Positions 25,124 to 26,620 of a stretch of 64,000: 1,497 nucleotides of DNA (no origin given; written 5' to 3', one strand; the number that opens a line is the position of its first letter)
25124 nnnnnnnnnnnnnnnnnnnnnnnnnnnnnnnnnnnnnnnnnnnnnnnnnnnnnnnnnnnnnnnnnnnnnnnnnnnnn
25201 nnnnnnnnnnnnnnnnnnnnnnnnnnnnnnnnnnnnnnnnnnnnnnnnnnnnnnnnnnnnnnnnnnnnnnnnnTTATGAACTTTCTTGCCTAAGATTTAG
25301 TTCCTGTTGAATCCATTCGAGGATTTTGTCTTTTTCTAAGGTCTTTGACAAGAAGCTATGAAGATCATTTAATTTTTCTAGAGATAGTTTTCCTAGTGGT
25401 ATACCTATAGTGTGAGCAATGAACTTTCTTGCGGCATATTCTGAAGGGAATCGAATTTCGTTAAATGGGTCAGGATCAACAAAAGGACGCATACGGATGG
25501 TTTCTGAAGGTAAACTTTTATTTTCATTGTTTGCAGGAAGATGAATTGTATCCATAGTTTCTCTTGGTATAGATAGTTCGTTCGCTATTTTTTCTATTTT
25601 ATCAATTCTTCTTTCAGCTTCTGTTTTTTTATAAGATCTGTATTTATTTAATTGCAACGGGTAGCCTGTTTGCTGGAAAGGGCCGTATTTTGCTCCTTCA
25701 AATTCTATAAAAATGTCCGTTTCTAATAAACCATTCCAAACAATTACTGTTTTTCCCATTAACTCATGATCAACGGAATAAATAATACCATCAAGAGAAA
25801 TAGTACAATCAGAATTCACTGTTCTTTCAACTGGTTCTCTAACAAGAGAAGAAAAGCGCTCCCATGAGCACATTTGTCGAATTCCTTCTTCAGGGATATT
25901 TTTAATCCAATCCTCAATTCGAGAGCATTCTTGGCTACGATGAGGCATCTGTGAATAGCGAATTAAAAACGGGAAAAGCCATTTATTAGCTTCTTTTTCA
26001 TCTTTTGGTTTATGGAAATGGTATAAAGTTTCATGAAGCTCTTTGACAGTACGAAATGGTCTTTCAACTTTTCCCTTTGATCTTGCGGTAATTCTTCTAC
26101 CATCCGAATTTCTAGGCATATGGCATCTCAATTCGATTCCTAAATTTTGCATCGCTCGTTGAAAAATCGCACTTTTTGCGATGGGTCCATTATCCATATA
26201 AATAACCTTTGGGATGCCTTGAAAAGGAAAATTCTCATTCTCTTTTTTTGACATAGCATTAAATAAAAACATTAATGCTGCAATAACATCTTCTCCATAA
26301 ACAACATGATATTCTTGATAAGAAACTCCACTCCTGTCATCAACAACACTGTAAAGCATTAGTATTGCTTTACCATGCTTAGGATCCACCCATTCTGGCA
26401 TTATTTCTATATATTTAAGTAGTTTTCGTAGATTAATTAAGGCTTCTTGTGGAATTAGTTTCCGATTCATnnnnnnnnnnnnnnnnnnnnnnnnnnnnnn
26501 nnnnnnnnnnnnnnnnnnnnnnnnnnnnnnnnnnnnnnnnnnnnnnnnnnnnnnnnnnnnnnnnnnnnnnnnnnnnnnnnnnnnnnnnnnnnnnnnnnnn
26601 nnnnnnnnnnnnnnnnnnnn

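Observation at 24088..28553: Compact Tn552/Tn5053-like transposon with unusually long (~170 bp) multi-box ends and an HTH-PIN toxin-antitoxin cargo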

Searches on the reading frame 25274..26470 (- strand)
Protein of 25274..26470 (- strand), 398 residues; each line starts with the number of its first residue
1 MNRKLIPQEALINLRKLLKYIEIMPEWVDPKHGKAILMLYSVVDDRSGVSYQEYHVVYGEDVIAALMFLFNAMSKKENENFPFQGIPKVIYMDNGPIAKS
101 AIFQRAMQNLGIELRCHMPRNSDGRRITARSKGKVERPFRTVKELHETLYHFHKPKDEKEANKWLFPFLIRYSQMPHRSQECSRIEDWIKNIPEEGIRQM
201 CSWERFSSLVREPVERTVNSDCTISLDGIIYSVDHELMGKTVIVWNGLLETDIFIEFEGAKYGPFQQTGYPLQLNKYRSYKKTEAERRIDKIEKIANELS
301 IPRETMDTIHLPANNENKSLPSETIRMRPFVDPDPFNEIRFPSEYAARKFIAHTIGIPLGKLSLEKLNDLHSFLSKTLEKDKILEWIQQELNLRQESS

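Call 5: search_protein_families(library=pfam, proteins=[window:25274-26470:-], max_evalue=0.01)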
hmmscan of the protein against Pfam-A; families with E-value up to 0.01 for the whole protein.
window:25274-26470:- (398 aa): 2 families
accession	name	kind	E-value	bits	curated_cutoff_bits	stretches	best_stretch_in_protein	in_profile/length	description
PF22483.2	Mu-transpos_C_2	-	3.5e-06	27.1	27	1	211-244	9-42/73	Mu transposase, C-terminal domain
PF00665.32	rve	-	0.0082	16.8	32.6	0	77-122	66-102/102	Integrase core domain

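Call 6: search_protein_families(library=ncbifam, proteins=[window:25274-26470:-], max_evalue=0.01)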
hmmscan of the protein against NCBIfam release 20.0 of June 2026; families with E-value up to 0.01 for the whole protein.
window:25274-26470:- (398 aa): 3 families
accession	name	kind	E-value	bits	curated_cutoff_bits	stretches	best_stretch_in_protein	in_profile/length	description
NF033577.2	transpos_IS481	equivalog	2.7e-10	40.3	224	1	33-179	139-274/284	IS481 family transposase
NF033594.2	transpos_ISNCY_2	equivalog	0.00029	20.1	250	1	85-236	186-331/368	ISNCY family transposase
NF033546.1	transpos_IS21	equivalog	0.0034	16.9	160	0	125-188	220-282/294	IS21 family transposase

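Call 14: find_homologous_proteins(query=window:25274-26470:-)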
Query window:25274-26470:- (398 aa): 3311 proteins with E <= 0.001 among 5530 candidates; the best 120 are listed.
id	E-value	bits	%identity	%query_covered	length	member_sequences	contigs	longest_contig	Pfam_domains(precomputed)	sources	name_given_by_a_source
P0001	3.8e-259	877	99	96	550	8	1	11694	PF22483.3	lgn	-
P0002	4.4e-170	584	66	94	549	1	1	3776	PF22483.3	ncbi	-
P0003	9.7e-143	494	58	93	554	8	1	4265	-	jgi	jgi:hypothetical protein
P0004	2.6e-140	486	58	94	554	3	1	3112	-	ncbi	-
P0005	9.8e-138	477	54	94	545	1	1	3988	-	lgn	-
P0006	2.5e-137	476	54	95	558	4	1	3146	-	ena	-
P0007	3.3e-136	472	55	94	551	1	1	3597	-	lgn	-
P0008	1.3e-134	467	54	95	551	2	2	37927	-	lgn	-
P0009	1.7e-134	467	54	94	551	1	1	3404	-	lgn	-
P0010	2.5e-134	466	53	93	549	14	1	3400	-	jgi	jgi:hypothetical protein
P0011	4.8e-134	465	52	94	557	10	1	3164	-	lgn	-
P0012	2.4e-133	463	54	93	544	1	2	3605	-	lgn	-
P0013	2.6e-133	463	56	93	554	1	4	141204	-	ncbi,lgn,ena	-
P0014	2.9e-133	462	57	87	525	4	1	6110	-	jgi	jgi:hypothetical protein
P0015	8.8e-133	461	54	93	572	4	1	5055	-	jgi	jgi:hypothetical protein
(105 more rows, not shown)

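Call 15: find_encoding_contigs(protein=P0001, flank=10000, max_places=6)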
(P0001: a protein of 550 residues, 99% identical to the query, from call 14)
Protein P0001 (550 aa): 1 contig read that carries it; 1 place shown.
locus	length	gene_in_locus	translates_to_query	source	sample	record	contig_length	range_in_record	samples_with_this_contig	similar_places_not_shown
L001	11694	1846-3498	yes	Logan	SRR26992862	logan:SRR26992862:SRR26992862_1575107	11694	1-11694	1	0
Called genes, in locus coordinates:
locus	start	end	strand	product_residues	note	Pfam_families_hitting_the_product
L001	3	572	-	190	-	?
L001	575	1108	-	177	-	PF12728:HTH_17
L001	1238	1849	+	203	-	PF00239:Resolvase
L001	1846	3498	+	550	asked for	PF22483:Mu-transpos_C_2 (weak)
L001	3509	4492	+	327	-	PF13191:AAA_16 (weak), PF13401:AAA_22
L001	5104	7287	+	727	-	PF01804:Penicil_amidase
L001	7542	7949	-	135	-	-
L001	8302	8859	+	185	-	-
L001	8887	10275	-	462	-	PF00149:Metallophos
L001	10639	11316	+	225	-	-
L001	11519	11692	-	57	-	?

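Call 24: find_related_loci(query=P0001, collection=genome_contigs, flank=8000)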
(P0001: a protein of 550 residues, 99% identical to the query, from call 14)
Query P0001 (550 aa) in genome_contigs; peptide patterns used: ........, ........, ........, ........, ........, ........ (x = any residue, [..] = any of these).
74 stretches matched a pattern, but none encodes a relative of the query by tblastn (E <= 1e-3).

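Call 26: find_related_loci(query=A3, collection=genome_contigs, flank=8000)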
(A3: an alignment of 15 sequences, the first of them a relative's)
Query A3 (550 aa) in genome_contigs; peptide patterns used: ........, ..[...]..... (x = any residue, [..] = any of these).
600 stretches matched a pattern (row limit reached: there are more); 198 encode a relative of the query (tblastn E <= 1e-3); the best 80 are kept; 80 distinct loci.
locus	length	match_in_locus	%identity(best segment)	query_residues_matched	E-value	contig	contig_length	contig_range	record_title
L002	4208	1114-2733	52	1-544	0e+0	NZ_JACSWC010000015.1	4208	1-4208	Halomicronema sp. CCY15110 CCY15110_15, whole genome shotgun sequence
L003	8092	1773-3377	51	1-540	0e+0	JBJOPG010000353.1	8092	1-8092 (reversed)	MAG: Cyanobacteriota bacterium isolate watershed3_2019_sw_WHONDRS-S19S_0084_F_bin.1 scaffold_1195, whole genome shotgun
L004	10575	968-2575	52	1-540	0e+0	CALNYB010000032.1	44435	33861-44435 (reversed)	MAG: Cyanobacteriota bacterium isolate HOU_bin.0041 genome assembly, contig: contig_5555, whole genome shotgun sequence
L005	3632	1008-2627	51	1-545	0e+0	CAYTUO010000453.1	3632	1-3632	MAG TPA_asm: uncultured Pleurocapsa sp. isolate binchicken_co274_59 genome assembly, contig: NODE_60806_length_3632_cov_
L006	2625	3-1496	53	39-540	0e+0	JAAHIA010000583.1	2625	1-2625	MAG: Leptolyngbya sp. SIO4C1 4C1_NODE_583, whole genome shotgun sequence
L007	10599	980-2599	51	1-541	0e+0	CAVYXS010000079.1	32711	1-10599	MAG: uncultured cyanobacterium isolate MFD03044.bin.2.81 genome assembly, contig: contig_42417, whole genome shotgun seq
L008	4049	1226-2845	51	1-541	0e+0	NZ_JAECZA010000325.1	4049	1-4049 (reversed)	Dendronalium phyllosphericum CENA369 scaffold448, whole genome shotgun sequence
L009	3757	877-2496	50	1-544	0e+0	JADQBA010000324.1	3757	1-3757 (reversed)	MAG: Stigonema ocellatum SAG 48.90 = DSM 106950 isolate JP211 k141_3057, whole genome shotgun sequence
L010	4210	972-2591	50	1-541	0e+0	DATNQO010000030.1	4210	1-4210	MAG TPA_asm: Leptolyngbyaceae cyanobacterium isolate SMAG_U16509 k141_54601, whole genome shotgun sequence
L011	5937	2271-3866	50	1-536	0e+0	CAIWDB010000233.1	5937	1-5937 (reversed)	MAG: uncultured Methylococcaceae bacterium isolate LJ_bin-0959 genome assembly, contig: bin-0959:233/661, whole genome s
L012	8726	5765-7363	50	6-542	0e+0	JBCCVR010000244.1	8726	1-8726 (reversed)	MAG: Cyanobacteria bacterium P01_E01_bin.42 k141_1661936_length_8726_cov_21.9462, whole genome shotgun sequence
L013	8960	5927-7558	49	1-548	0e+0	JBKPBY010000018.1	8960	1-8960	MAG: bacterium isolate GB_EKS_MAG_00066 GB_EKS_000001049489, whole genome shotgun sequence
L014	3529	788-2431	49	1-549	0e+0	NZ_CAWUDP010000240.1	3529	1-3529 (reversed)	Scytonema sp. PCC 10023 isolate Scytonema sp. PCC 10023 NODE_244_length_3529_cov_1629.319754, whole genome shotgun seque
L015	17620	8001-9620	51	1-541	4e-180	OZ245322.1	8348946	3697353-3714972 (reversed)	MAG: Rivularia sp. (in: cyanobacteria) isolate e4d53434-fe93-44d6-a006-3b8e436d63b4 genome assembly, chromosome: 1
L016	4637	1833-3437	50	1-541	0e+0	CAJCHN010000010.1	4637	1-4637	Rhodanobacteraceae bacterium isolate BOG_genome_mining.136 genome assembly, contig: k141_12255981, whole genome shotgun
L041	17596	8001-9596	49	3-536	7e-173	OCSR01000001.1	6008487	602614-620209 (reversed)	Burkholderia sp. OK233 genome assembly, contig: Ga0066734_11, whole genome shotgun sequence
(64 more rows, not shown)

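Call 28: search_solved_structures(query=P0001, max_evalue=1)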
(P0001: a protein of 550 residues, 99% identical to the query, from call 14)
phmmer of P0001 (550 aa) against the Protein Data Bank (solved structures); distinct sequences matched with E-value up to 1: 0.

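Call 30: search_dna_similar(query=P0001, collection=plasmids, mode=protein, max_rows=25)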
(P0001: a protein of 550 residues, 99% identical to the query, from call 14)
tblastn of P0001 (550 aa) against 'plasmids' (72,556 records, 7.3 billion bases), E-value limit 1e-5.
Records with a match: 791; places in all: 842; records where one place covers at least 80% of the query: 622.
Best place of each record, by identity: <60% 791.
By first word of the organism name: Salmonella 392; Klebsiella 89; Pseudomonas 43; Enterobacter 41; Nostoc 17; Sphingobium 16; Yersinia 12; Serratia 11; Streptomyces 11; Sphingomonas 10; and 68 more.
By predicted mobility (MOB-suite, as given by PLSDB): conjugative 423; non-mobilizable 266; mobilizable 102.
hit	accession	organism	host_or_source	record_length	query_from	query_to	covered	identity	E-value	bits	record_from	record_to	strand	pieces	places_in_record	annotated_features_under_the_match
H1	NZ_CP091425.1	Methylobacter sp. YRD-M1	isolate,wetland soil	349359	1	540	98%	52.1%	2e-180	571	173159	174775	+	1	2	IS481 family transposase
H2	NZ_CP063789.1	Tolypothrix sp. PCC 7712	Soil sample,soil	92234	1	541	98%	51.6%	3e-180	570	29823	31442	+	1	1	DDE-type integrase/transposase/recombinase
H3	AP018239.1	Microchaete diplosiphon NIES-3275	-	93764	1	541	98%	51.6%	3e-180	570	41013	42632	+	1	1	hypothetical protein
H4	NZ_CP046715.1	Nostoc sp. ATCC 53789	-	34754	1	541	98%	51.0%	2e-178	565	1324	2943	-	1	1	DDE-type integrase/transposase/recombinase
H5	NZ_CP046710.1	Nostoc sp. ATCC 53789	-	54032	1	541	98%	51.0%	2e-178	565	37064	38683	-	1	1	DDE-type integrase/transposase/recombinase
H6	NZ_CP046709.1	Nostoc sp. ATCC 53789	-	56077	1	541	98%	51.0%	2e-178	565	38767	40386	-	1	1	DDE-type integrase/transposase/recombinase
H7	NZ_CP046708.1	Nostoc sp. ATCC 53789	-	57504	1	541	98%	51.0%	2e-178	565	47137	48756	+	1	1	DDE-type integrase/transposase/recombinase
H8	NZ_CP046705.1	Nostoc sp. ATCC 53789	-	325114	1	541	98%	51.0%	2e-178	565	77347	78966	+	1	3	DDE-type integrase/transposase/recombinase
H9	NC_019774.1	Anabaena cylindrica PCC 7122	water, most likely pond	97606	1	541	98%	50.5%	2e-176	559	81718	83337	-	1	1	DDE-type integrase/transposase/recombinase | recombinase family protein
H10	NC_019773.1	Anabaena cylindrica PCC 7122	water, most likely pond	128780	1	541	98%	50.5%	2e-176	559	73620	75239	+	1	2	DDE-type integrase/transposase/recombinase | recombinase family protein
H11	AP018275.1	Calothrix sp. NIES-4101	-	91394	1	544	99%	49.9%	0e+0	573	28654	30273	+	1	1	hypothetical protein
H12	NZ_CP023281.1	Nostoc sp. CENA543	cell culture,Brazilian saline-alkaline ...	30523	1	540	98%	50.3%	6e-178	563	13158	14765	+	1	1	DDE-type integrase/transposase/recombinase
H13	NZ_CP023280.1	Nostoc sp. CENA543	cell culture,Brazilian saline-alkaline ...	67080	1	540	98%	50.3%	6e-178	563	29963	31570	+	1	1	DDE-type integrase/transposase/recombinase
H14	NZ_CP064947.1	Pseudomonas fulva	Homo sapiens,pleural fluid,pleural ...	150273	3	540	98%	50.4%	1e-174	554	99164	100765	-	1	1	IS481 family transposase | recombinase family protein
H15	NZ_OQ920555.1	Pseudomonas putida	-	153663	3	540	98%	50.4%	1e-174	554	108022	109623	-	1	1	IS481 family transposase | recombinase family protein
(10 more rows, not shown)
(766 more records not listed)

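Call 31: search_dna_similar(query=P0001, collection=plasmids, mode=protein, max_rows=40, rows=spread)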
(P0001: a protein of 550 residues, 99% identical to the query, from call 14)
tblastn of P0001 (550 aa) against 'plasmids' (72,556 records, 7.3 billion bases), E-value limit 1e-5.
Records with a match: 791; places in all: 842; records where one place covers at least 80% of the query: 622.
Best place of each record, by identity: <60% 791.
By first word of the organism name: Salmonella 392; Klebsiella 89; Pseudomonas 43; Enterobacter 41; Nostoc 17; Sphingobium 16; Yersinia 12; Serratia 11; Streptomyces 11; Sphingomonas 10; and 68 more.
By predicted mobility (MOB-suite, as given by PLSDB): conjugative 423; non-mobilizable 266; mobilizable 102.
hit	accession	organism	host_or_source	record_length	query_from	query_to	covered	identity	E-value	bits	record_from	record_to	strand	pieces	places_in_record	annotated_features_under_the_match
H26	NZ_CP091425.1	Methylobacter sp. YRD-M1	isolate,wetland soil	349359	1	540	98%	52.1%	2e-180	571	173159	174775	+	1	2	IS481 family transposase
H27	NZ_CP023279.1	Nostoc sp. CENA543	cell culture,Brazilian saline-alkaline ...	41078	1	540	98%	49.5%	4e-175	555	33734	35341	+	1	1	DDE-type integrase/transposase/recombinase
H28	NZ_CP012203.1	Alteromonas macleodii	-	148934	6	546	98%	47.9%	9e-159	508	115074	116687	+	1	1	DDE-type integrase/transposase/recombinase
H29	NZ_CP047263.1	Pseudomonas syringae pv. maculicola str. ES4326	-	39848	3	540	98%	47.3%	2e-164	525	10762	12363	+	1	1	IS481 family transposase | recombinase family protein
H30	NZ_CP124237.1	Salmonella enterica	Nyctereutes procyonoides,whole ...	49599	3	547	99%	46.4%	4e-161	515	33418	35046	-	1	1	IS481 family transposase | ExeA family protein | recombinase family protein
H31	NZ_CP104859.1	Salmonella sp. 3C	Bovine,Lungs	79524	3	547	99%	46.4%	4e-161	515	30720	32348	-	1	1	IS481 family transposase | ExeA family protein | recombinase family protein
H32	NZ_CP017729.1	Salmonella enterica subsp. enterica serovar Typhimurium ...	-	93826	3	547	99%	46.4%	4e-161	515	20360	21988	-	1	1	IS481 family transposase | ExeA family protein | recombinase family protein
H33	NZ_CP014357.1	Salmonella enterica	Homo sapiens,stool,stool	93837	3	547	99%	46.4%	4e-161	515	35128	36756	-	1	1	IS481 family transposase | ExeA family protein | recombinase family protein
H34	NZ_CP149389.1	Salmonella enterica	Chicken,single cell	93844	3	547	99%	46.4%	4e-161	515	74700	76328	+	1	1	IS481 family transposase | ExeA family protein | recombinase family protein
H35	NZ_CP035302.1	Salmonella enterica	Raw duck meat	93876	3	547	99%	46.4%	4e-161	515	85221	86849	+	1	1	IS481 family transposase | ExeA family protein | recombinase family protein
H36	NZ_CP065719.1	Salmonella enterica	-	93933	3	547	99%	46.4%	4e-161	515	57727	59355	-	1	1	IS481 family transposase | ExeA family protein | recombinase family protein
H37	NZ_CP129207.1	Salmonella enterica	Oyster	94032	3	547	99%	46.4%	4e-161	515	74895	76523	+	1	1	IS481 family transposase | ExeA family protein | recombinase family protein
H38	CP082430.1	Salmonella enterica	animal-cattle-dairy cow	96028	3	547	99%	46.4%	4e-161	515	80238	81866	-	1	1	IS481 family transposase | ExeA family protein | recombinase family protein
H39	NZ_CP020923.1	Salmonella enterica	Jeonju-si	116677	3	547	99%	46.4%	4e-161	515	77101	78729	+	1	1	IS481 family transposase | ExeA family protein | recombinase family protein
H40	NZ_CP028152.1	Salmonella enterica subsp. enterica serovar Enteritidis ...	Raw almonds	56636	3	547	99%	46.4%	5e-161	515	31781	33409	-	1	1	IS481 family transposase | ExeA family protein | recombinase family protein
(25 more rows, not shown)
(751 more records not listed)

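Call 32: get_annotated_region(hit=H32, flank=3500)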
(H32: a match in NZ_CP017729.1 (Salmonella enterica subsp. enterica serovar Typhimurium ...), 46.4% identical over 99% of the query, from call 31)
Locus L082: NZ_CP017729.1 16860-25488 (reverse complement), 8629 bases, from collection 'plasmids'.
description: Salmonella enterica subsp. enterica serovar Typhimurium str. SARA13 strain SGSC 2193 plasmid pSARA13, complete sequence
organism: Salmonella enterica subsp. enterica serovar Typhimurium str. SARA13 (NCBI taxid 1029978)
taxonomy: Bacteria; Pseudomonadota; Gammaproteobacteria; Enterobacterales; Enterobacteriaceae; Salmonella; Salmonella enterica; Salmonella enterica subsp. enterica serovar Typhimurium str. SARA13
host: -; source: -; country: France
typing (MOB-suite, as given by PLSDB): conjugative; replicon IncFIB,IncFII; relaxase MOBF; mating-pair formation MPF_F
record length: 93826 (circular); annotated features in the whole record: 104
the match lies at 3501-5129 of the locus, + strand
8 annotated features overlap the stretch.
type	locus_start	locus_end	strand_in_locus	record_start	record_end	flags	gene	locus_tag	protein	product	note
CDS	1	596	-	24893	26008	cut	-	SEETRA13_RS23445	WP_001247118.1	DNA-binding protein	-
CDS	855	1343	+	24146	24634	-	-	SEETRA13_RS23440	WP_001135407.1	hypothetical protein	-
CDS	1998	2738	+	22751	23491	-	-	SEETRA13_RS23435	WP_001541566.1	carbonic anhydrase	-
CDS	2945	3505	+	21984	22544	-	-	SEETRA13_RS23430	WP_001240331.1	recombinase family protein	GO:0006310 - DNA recombination [Evidence IEA]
CDS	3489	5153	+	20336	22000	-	-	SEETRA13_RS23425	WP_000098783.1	IS481 family transposase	-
CDS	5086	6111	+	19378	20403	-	-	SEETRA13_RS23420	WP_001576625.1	ExeA family protein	-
CDS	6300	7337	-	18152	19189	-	-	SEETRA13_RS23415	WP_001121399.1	IS630 family transposase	-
CDS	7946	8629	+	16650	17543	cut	spvR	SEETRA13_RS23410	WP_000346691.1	virulence genes transcriptional activator SpvR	-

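Call 37: search_dna_similar(query=L041:8001-9596:+, collection=plasmids, mode=protein, max_rows=40)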
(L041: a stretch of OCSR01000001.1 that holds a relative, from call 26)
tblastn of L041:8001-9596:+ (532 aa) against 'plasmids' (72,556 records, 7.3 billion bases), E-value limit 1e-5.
Records with a match: 912; places in all: 965; records where one place covers at least 80% of the query: 626.
Best place of each record, by identity: 80-90% 1; 60-80% 31; <60% 880.
By first word of the organism name: Salmonella 392; Klebsiella 150; Yersinia 87; Pseudomonas 43; Enterobacter 42; Nostoc 17; Serratia 11; Escherichia 11; Streptomyces 11; Sinorhizobium 7; and 66 more.
By predicted mobility (MOB-suite, as given by PLSDB): conjugative 477; non-mobilizable 266; mobilizable 169.
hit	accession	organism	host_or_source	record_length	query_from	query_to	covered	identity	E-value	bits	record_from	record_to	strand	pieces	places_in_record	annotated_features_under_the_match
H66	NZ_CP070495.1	Methylomonas sp. EFPC1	pure culture,stream biofilm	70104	1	532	100%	77.4%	0e+0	855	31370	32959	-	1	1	DDE-type integrase/transposase/recombinase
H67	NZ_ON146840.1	Pseudomonas syringae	-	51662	1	532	99%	67.4%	0e+0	749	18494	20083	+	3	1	none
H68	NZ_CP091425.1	Methylobacter sp. YRD-M1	isolate,wetland soil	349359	4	532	99%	64.8%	0e+0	700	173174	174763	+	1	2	IS481 family transposase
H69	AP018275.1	Calothrix sp. NIES-4101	-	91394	1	532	100%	61.8%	0e+0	693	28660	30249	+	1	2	hypothetical protein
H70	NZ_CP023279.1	Nostoc sp. CENA543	cell culture,Brazilian saline-alkaline ...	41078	1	532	100%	61.4%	0e+0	675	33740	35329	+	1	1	DDE-type integrase/transposase/recombinase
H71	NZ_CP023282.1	Nostoc sp. CENA543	cell culture,Brazilian saline-alkaline ...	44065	1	532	100%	61.4%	0e+0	675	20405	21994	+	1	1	DDE-type integrase/transposase/recombinase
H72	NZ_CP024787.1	Nostoc flagelliforme CCNUN1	cell culture,desert soil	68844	1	532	100%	61.2%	0e+0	676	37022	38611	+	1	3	IS481 family transposase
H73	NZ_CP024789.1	Nostoc flagelliforme CCNUN1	cell culture,desert soil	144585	1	532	100%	61.2%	0e+0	676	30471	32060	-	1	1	IS481 family transposase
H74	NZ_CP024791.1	Nostoc flagelliforme CCNUN1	cell culture,desert soil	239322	1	532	100%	61.2%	0e+0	676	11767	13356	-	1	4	IS481 family transposase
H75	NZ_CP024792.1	Nostoc flagelliforme CCNUN1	cell culture,desert soil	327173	1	532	100%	61.2%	0e+0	676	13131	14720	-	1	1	IS481 family transposase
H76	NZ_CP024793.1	Nostoc flagelliforme CCNUN1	cell culture,desert soil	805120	1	532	100%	61.2%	0e+0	676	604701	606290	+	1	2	IS481 family transposase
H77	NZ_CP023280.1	Nostoc sp. CENA543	cell culture,Brazilian saline-alkaline ...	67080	1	532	100%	61.0%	0e+0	674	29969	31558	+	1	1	DDE-type integrase/transposase/recombinase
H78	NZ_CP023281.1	Nostoc sp. CENA543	cell culture,Brazilian saline-alkaline ...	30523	1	532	100%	61.0%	0e+0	674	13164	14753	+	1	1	DDE-type integrase/transposase/recombinase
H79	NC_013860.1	Azospirillum sp. B510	-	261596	1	532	100%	60.3%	0e+0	662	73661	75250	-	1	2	IS481-like element ISAzs36 family transposase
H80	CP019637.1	Nostocales cyanobacterium HT-58-2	mixed culture,Nan Madol, Pohnpei soil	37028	1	532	100%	60.1%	0e+0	655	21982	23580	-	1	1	transposase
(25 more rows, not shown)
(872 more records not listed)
